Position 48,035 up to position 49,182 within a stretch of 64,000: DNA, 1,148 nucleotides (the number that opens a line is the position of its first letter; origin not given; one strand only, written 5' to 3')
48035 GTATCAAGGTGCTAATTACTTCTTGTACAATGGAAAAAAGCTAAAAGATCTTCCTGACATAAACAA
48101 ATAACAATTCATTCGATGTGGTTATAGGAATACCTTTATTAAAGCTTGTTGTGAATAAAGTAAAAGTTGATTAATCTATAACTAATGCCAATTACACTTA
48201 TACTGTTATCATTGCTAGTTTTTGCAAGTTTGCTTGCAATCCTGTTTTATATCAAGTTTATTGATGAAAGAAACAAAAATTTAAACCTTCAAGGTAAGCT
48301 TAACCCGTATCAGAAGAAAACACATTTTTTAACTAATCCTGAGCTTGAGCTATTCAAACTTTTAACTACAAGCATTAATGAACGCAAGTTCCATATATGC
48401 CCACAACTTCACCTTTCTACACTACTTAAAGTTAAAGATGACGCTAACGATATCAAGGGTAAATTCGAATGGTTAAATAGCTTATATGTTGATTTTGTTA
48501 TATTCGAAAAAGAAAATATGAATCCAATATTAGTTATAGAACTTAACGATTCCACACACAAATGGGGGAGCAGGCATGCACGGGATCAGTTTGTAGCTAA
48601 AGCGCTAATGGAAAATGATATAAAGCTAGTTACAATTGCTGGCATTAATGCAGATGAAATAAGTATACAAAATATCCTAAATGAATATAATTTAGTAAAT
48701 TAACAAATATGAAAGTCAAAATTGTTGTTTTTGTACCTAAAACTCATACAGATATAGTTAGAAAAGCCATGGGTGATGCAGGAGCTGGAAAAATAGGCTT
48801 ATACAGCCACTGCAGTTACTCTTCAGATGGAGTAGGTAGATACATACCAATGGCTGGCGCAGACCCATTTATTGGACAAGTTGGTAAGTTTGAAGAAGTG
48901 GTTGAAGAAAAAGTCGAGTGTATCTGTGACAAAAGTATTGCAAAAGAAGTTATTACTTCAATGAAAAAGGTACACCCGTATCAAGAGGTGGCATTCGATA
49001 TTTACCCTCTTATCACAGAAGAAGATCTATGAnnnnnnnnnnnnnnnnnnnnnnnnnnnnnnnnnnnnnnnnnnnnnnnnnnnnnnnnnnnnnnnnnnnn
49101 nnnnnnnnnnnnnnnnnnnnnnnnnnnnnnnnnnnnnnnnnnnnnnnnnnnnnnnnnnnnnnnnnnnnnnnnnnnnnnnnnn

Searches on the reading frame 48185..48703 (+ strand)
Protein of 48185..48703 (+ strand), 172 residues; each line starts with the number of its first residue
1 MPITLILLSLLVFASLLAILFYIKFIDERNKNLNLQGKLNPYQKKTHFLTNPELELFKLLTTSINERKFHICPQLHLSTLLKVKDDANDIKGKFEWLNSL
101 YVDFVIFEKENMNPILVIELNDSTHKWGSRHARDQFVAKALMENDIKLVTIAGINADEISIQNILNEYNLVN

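Call 3: search_protein_families(library=pfam, proteins=[window:48185-48703:+], max_evalue=0.1)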
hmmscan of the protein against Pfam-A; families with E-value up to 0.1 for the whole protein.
window:48185-48703:+ (172 aa): 1 family
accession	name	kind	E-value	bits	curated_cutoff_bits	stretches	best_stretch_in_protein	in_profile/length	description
PF10881.14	DUF2726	-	1.9e-17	63.6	24.7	1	48-159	4-116/126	Protein of unknown function (DUF2726)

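Call 4: search_protein_families(library=padloc, proteins=[window:48185-48703:+], max_evalue=0.1)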
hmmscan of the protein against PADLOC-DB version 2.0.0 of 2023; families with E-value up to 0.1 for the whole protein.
window:48185-48703:+ (172 aa): 0 families

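Call 5: search_protein_families(library=ncbifam, proteins=[window:48185-48703:+], max_evalue=0.1)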
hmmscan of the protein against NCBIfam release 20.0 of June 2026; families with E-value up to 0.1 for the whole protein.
window:48185-48703:+ (172 aa): 1 family
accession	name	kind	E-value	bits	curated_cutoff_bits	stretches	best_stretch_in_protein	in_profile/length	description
NF041452.1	DDP3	equivalog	1.8e-05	25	140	1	44-124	4-85/116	DNA distortion polypeptide 3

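Call 6: search_protein_families(library=phrogs, proteins=[window:48185-48703:+], max_evalue=0.01)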
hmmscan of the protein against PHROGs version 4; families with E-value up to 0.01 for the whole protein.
window:48185-48703:+ (172 aa): 1 family
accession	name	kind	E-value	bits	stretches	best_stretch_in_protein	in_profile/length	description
phrog_14167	-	unknown function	1.5e-06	28.9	1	41-166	74-192/209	-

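Call 39: find_related_loci(query=window:48185-48703:+, collection=viral_contigs, flank=6000)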
Query window:48185-48703:+ (172 aa) in viral_contigs; peptide patterns used: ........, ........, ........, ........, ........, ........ (x = any residue, [..] = any of these).
6 stretches matched a pattern, but none encodes a relative of the query by tblastn (E <= 1e-3).

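Call 56: search_dna_similar(query=window:48185-48703:+, collection=plasmids, mode=protein, max_rows=15)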
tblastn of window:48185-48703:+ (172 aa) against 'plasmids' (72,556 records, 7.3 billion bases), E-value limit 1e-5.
Records with a match: 71; places in all: 71; records where one place covers at least 80% of the query: 0.
Best place of each record, by identity: <60% 71.
By first word of the organism name: Escherichia 35; Salmonella 14; Providencia 8; Klebsiella 6; Kozakia 3; Cupriavidus 1; Serratia 1; Thermus 1; Proteus 1; Citrobacter 1.
By predicted mobility (MOB-suite, as given by PLSDB): conjugative 62; mobilizable 5; non-mobilizable 4.
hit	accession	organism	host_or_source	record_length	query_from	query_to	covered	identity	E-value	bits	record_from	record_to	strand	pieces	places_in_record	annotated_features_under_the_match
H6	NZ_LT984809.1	Cupriavidus taiwanensis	-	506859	42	168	74%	24.4%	9e-7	55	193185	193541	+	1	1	DUF2726 domain-containing protein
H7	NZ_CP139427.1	Serratia marcescens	Homo sapiens,pure culture,blood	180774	38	141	60%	27.9%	2e-6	54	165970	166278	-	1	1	DUF2726 domain-containing protein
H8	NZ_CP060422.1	Klebsiella pneumoniae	Homo sapiens,blood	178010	38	141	60%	27.9%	3e-6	53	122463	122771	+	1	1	DUF2726 domain-containing protein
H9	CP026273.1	Klebsiella oxytoca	-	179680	38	141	60%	27.9%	3e-6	53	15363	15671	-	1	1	DUF2726 domain-containing protein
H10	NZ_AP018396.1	Escherichia coli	Homo sapiens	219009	38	141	60%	27.9%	3e-6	53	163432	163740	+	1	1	DUF2726 domain-containing protein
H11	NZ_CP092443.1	Thermus sp. NEB1569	pure culture,soil from geothermal area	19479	41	151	65%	26.1%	3e-6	53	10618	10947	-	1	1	DUF2726 domain-containing protein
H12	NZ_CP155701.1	Klebsiella pneumoniae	Homo sapiens,urine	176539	39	141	60%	28.2%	5e-6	52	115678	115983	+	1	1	DUF2726 domain-containing protein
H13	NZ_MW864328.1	Providencia rettgeri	-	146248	25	137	66%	24.8%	2e-8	59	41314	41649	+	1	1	DUF2726 domain-containing protein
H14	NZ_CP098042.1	Providencia rettgeri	Homo sapiens,urine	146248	25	137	66%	24.8%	2e-8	59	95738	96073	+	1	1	DUF2726 domain-containing protein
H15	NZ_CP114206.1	Escherichia sp. J-18004577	Homo sapiens,urine,Shandong Province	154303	25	137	66%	24.8%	2e-8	59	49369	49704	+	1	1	DUF2726 domain-containing protein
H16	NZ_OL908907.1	Providencia rettgeri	-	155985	25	137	66%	24.8%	2e-8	59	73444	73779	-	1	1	DUF2726 domain-containing protein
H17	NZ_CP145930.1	Providencia huaxiensis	Homo sapiens,urine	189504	25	137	66%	24.8%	2e-8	59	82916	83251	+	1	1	DUF2726 domain-containing protein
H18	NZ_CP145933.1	Providencia huaxiensis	-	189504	25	137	66%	24.8%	2e-8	59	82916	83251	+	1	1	DUF2726 domain-containing protein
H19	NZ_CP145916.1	Providencia huaxiensis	Homo sapiens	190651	25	137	66%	24.8%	2e-8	59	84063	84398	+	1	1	DUF2726 domain-containing protein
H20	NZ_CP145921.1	Providencia huaxiensis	Homo sapiens,urine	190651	25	137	66%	24.8%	2e-8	59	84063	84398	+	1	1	DUF2726 domain-containing protein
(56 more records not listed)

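Call 58: get_annotated_region(hit=H13, flank=6000)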
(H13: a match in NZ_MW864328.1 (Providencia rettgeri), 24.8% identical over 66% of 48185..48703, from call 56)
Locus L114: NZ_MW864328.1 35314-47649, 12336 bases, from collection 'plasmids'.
description: Providencia rettgeri strain 18014577 plasmid p18014577_Rst, complete sequence
organism: Providencia rettgeri (NCBI taxid 587)
taxonomy: Bacteria; Pseudomonadota; Gammaproteobacteria; Enterobacterales; Morganellaceae; Providencia; Providencia rettgeri
host: -; source: -; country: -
typing (MOB-suite, as given by PLSDB): conjugative; replicon IncT; relaxase MOBH; mating-pair formation MPF_F
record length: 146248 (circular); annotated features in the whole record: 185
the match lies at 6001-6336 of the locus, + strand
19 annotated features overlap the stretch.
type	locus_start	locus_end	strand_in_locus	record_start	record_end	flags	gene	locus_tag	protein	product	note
CDS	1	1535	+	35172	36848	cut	-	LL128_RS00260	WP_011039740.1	DUF4942 domain-containing protein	-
CDS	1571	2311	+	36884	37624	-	-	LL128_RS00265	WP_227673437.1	hypothetical protein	-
CDS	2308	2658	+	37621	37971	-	-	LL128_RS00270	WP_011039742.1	hypothetical protein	-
CDS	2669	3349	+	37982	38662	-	-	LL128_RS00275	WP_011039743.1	hypothetical protein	-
CDS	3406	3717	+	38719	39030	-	-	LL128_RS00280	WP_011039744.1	hypothetical protein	-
CDS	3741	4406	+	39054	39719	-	-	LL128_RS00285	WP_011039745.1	PIN domain-containing protein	-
CDS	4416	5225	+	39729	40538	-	-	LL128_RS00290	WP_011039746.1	hypothetical protein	-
CDS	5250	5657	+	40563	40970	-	-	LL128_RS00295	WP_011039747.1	hypothetical protein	-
CDS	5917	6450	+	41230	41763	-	-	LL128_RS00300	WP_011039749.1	DUF2726 domain-containing protein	-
CDS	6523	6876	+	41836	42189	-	-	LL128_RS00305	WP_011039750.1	hypothetical protein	-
CDS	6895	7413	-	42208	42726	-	-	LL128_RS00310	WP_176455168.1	SGNH/GDSL hydrolase family protein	-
CDS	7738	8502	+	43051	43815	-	-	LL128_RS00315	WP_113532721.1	hypothetical protein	-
CDS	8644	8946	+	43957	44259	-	-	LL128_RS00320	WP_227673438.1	hypothetical protein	-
CDS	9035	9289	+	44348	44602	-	-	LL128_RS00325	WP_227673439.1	hypothetical protein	-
CDS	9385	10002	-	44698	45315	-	-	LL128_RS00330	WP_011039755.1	hypothetical protein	-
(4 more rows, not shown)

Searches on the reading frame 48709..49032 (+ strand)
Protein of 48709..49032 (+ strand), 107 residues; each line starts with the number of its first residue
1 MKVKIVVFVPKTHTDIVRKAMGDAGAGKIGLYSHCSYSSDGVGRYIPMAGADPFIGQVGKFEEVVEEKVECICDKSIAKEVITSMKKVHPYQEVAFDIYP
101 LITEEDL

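Call 3: search_protein_families(library=pfam, proteins=[window:48709-49032:+], max_evalue=0.1)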
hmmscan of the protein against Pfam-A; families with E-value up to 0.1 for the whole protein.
window:48709-49032:+ (107 aa): 0 families

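Call 4: search_protein_families(library=padloc, proteins=[window:48709-49032:+], max_evalue=0.1)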
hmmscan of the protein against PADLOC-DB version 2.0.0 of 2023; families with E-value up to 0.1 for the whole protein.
window:48709-49032:+ (107 aa): 0 families

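Call 5: search_protein_families(library=ncbifam, proteins=[window:48709-49032:+], max_evalue=0.1)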
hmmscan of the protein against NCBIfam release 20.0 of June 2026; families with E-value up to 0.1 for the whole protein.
window:48709-49032:+ (107 aa): 0 families

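Call 6: search_protein_families(library=phrogs, proteins=[window:48709-49032:+], max_evalue=0.01)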
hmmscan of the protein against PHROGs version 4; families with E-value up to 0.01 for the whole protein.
window:48709-49032:+ (107 aa): 0 families

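Call 7: search_solved_structures(query=window:48709-49032:+, max_evalue=1, show_alignments=2)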
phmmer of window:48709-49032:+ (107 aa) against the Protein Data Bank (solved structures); distinct sequences matched with E-value up to 1: 3.
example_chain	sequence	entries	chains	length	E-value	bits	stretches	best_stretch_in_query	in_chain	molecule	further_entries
2gx8_A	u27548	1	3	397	3.3e-34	120.9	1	4-102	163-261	NIF3-related protein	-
3lnl_A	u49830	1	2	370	1.9e-12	50.9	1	4-99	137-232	UPF0135 protein SA1388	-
2nyd_A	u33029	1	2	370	1.9e-12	50.9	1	4-99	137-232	UPF0135 protein SA1388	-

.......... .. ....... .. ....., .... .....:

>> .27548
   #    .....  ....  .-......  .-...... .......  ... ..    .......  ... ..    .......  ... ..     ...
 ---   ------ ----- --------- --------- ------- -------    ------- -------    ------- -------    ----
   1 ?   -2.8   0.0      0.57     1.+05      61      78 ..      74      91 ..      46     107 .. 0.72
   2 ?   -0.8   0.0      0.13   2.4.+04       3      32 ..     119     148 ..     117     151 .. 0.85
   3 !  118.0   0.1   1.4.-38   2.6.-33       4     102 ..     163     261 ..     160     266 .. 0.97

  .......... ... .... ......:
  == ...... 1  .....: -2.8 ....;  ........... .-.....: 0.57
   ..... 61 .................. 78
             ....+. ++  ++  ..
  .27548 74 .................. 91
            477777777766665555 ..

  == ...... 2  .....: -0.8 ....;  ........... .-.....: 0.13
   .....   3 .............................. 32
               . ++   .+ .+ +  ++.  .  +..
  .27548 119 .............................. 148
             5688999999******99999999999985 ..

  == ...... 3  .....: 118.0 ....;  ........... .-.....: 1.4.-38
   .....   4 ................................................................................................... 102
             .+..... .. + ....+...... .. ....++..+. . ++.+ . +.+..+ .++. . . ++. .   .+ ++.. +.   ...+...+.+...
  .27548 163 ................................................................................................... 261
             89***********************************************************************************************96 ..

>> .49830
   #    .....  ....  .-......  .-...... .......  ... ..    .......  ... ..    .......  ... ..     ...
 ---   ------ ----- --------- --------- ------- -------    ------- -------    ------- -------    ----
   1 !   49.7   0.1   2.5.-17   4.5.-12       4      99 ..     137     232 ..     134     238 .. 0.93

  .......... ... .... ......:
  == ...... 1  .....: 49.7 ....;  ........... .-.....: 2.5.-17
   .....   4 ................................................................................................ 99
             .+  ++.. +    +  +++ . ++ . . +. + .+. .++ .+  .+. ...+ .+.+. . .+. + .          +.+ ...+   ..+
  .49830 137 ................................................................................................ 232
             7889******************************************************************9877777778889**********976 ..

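Call 40: find_related_loci(query=window:48709-49032:+, collection=viral_contigs, flank=6000)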
Query window:48709-49032:+ (107 aa) in viral_contigs; peptide patterns used: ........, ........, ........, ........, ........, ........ (x = any residue, [..] = any of these).
18 stretches matched a pattern, but none encodes a relative of the query by tblastn (E <= 1e-3).

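Call 72: search_protein_representatives(protein=window:48709-49032:+)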
Query: 107 residues. Proteins with E-value up to 0.001 (for the whole library): 2902; up to 1e-10: 1687; up to 1e-30: 2. The best 150 are listed.
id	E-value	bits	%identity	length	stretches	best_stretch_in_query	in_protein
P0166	1.3e-39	151.1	64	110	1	2-107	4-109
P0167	9.8e-39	148.3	62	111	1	3-106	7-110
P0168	1.1e-30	122.4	73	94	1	2-76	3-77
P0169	2.4e-30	121.3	54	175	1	3-102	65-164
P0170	4.1e-30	120.6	54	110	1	2-106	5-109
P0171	4.7e-30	120.4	54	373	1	3-102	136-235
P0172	9.4e-30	119.4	57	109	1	2-103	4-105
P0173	1.2e-29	119.1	55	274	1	3-103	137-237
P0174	3.2e-29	117.7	51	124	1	3-101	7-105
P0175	4.6e-29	117.2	48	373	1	4-102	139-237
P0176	1.3e-28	115.7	54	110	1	3-106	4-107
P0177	1.5e-28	115.5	53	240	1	3-101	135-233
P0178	2.1e-28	115.1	50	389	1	3-102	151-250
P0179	2.7e-27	111.5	64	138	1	2-78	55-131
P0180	7.0e-27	110.2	51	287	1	4-102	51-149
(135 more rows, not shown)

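Call 101: search_dna_similar(query=window:48709-49032:+, collection=plasmids, mode=protein, max_rows=10)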
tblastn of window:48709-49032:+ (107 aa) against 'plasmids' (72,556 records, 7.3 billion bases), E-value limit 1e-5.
Records with a match: 33; places in all: 33; records where one place covers at least 80% of the query: 33.
Best place of each record, by identity: <60% 33.
By first word of the organism name: Legionella 18; Acinetobacter 4; Listeria 2; Vibrio 2; Bacillus 1; Brevibacillus 1; Arthrobacter 1; Paenibacillus 1; Phocaeicola 1; Parabacteroides 1; and 1 more.
By predicted mobility (MOB-suite, as given by PLSDB): conjugative 17; non-mobilizable 14; mobilizable 2.
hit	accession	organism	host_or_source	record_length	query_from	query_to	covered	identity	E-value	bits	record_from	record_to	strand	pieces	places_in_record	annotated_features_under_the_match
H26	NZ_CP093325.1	Bacillus sp. N5-665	whole organism,peat soil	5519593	4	101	92%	53.1%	3e-28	113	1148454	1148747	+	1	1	none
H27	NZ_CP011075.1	Brevibacillus laterosporus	Oryza sativa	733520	4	101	92%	52.0%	2e-24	102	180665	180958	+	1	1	Nif3-like dinuclear metal center hexameric protein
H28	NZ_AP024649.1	Arthrobacter sp. StoSoilB13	-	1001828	5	101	91%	48.5%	5e-24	101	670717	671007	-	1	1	none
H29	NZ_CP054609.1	Paenibacillus cellulosilyticus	cell culture,soil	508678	4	101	92%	48.0%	5e-22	96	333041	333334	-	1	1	Nif3-like dinuclear metal center hexameric protein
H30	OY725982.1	Phocaeicola massiliensis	-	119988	3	101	93%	41.4%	4e-17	82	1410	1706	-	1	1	record has no annotation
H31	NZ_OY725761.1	Parabacteroides distasonis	-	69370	3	101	93%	39.4%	8e-15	75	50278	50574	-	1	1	Nif3-like dinuclear metal center hexameric protein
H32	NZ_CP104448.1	Acinetobacter baumannii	Homo sapiens,sputum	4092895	3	102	93%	39.0%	6e-15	76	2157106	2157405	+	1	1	none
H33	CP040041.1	Acinetobacter baumannii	Homo sapiens,blood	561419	3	102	93%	38.0%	9e-15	75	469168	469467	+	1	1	NGG1p interacting factor NIF3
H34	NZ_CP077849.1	Acinetobacter baumannii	Homo sapiens,Rectal swab_P28_BU14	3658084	3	102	93%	38.0%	9e-15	75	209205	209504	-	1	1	none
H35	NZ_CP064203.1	Acinetobacter baumannii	Homo sapiens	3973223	3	102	93%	38.0%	9e-15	75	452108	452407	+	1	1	none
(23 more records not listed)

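Call 102: search_dna_similar(query=window:48709-49032:+, collection=plasmids, mode=protein, max_rows=20, rows=spread)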
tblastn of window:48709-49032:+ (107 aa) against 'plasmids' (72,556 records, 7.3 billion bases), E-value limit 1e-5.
Records with a match: 33; places in all: 33; records where one place covers at least 80% of the query: 33.
Best place of each record, by identity: <60% 33.
By first word of the organism name: Legionella 18; Acinetobacter 4; Listeria 2; Vibrio 2; Bacillus 1; Brevibacillus 1; Arthrobacter 1; Paenibacillus 1; Phocaeicola 1; Parabacteroides 1; and 1 more.
By predicted mobility (MOB-suite, as given by PLSDB): conjugative 17; non-mobilizable 14; mobilizable 2.
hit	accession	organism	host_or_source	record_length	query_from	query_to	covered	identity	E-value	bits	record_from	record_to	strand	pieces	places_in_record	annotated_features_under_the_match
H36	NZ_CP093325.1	Bacillus sp. N5-665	whole organism,peat soil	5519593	4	101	92%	53.1%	3e-28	113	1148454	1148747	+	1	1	none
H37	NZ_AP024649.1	Arthrobacter sp. StoSoilB13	-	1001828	5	101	91%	48.5%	5e-24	101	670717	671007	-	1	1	none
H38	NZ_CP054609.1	Paenibacillus cellulosilyticus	cell culture,soil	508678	4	101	92%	48.0%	5e-22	96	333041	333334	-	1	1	Nif3-like dinuclear metal center hexameric protein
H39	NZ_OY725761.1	Parabacteroides distasonis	-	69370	3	101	93%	39.4%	8e-15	75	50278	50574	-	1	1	Nif3-like dinuclear metal center hexameric protein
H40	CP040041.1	Acinetobacter baumannii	Homo sapiens,blood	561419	3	102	93%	38.0%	9e-15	75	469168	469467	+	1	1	NGG1p interacting factor NIF3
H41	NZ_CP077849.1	Acinetobacter baumannii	Homo sapiens,Rectal swab_P28_BU14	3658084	3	102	93%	38.0%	9e-15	75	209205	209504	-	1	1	none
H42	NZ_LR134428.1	Legionella adelaidensis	environmental,Cooling tower water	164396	8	98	85%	41.8%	3e-15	77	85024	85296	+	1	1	hypothetical protein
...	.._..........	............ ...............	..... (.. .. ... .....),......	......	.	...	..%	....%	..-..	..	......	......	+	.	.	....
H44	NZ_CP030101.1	Listeria monocytogenes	Environment,water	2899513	4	101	92%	36.4%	1e-11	66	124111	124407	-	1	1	none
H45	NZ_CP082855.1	Legionella anisa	-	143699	9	99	85%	38.5%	6e-10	61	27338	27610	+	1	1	structural toxin protein (hemagglutinin/hemolysin) RtxA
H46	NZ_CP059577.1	Legionella sp. PC997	Biofilm - potable water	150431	9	99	85%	38.5%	6e-10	61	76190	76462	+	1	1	structural toxin protein (hemagglutinin/hemolysin) RtxA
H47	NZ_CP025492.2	Legionella sainthelensi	Homo sapiens,Clinical ...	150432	9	99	85%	38.5%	6e-10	61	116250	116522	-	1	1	structural toxin protein (hemagglutinin/hemolysin) RtxA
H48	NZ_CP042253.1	Legionella longbeachae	Homo sapiens,lung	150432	9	99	85%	38.5%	6e-10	61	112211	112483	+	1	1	structural toxin protein (hemagglutinin/hemolysin) RtxA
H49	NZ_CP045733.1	Legionella sp. MW5194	Water,water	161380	9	99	85%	36.3%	1e-12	69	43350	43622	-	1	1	hypothetical protein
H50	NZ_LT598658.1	Legionella pneumophila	Homo sapiens,clinical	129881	9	99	85%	36.3%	2e-12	68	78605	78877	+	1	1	hypothetical protein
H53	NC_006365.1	Legionella pneumophila str. Paris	-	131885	9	99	85%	36.3%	2e-12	68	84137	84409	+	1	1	hypothetical protein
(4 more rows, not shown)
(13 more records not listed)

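Call 103: get_annotated_region(hit=H53, flank=5000)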
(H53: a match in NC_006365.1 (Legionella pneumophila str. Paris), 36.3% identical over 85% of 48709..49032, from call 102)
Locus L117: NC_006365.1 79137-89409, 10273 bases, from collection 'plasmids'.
description: Legionella pneumophila str. Paris plasmid pLPP, complete sequence
organism: Legionella pneumophila str. Paris (NCBI taxid 297246)
taxonomy: Bacteria; Pseudomonadota; Gammaproteobacteria; Legionellales; Legionellaceae; Legionella; Legionella pneumophila; Legionella pneumophila str. Paris
host: -; source: -; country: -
typing (MOB-suite, as given by PLSDB): conjugative; replicon rep_cluster_522; relaxase MOBF; mating-pair formation MPF_F
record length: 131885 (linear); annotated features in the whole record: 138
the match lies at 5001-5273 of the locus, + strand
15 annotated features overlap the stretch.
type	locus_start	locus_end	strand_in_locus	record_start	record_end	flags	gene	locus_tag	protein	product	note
CDS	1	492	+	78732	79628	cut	-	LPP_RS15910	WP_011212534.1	alpha/beta hydrolase-fold protein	-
CDS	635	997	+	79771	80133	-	-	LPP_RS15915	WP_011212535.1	VOC family protein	-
CDS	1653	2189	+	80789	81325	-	-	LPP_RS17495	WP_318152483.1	class I SAM-dependent methyltransferase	-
CDS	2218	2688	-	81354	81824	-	-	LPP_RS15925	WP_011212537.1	GNAT family N-acetyltransferase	-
CDS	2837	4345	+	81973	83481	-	-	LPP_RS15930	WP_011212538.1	YfjI family protein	-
CDS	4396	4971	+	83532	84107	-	-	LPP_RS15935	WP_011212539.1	pyridoxamine 5'-phosphate oxidase family protein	-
CDS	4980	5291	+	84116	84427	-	-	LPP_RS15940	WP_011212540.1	hypothetical protein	-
CDS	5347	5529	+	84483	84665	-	-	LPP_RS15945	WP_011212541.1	hypothetical protein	-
CDS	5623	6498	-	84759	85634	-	-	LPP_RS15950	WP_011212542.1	alpha/beta hydrolase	-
CDS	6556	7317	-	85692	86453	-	-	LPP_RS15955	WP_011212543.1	MerR family transcriptional regulator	GO:0006355 - regulation of DNA-templated transcription [Evidence IEA]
CDS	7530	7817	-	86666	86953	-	-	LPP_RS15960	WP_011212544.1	type II toxin-antitoxin system RelE/ParE family toxin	GO:0030541 - plasmid partitioning [Evidence IEA]; GO:0051290 - protein heterotetramerization [Evidence IEA]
CDS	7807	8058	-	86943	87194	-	-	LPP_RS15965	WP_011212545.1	type II toxin-antitoxin system prevent-host-death family antitoxin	GO:0008219 - cell death [Evidence IEA]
CDS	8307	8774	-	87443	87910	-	-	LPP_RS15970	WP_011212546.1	hypothetical protein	-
CDS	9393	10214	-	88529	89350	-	-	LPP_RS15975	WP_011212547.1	aminoglycoside adenylyltransferase family protein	-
CDS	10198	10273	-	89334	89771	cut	-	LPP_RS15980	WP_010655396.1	DNA-binding protein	-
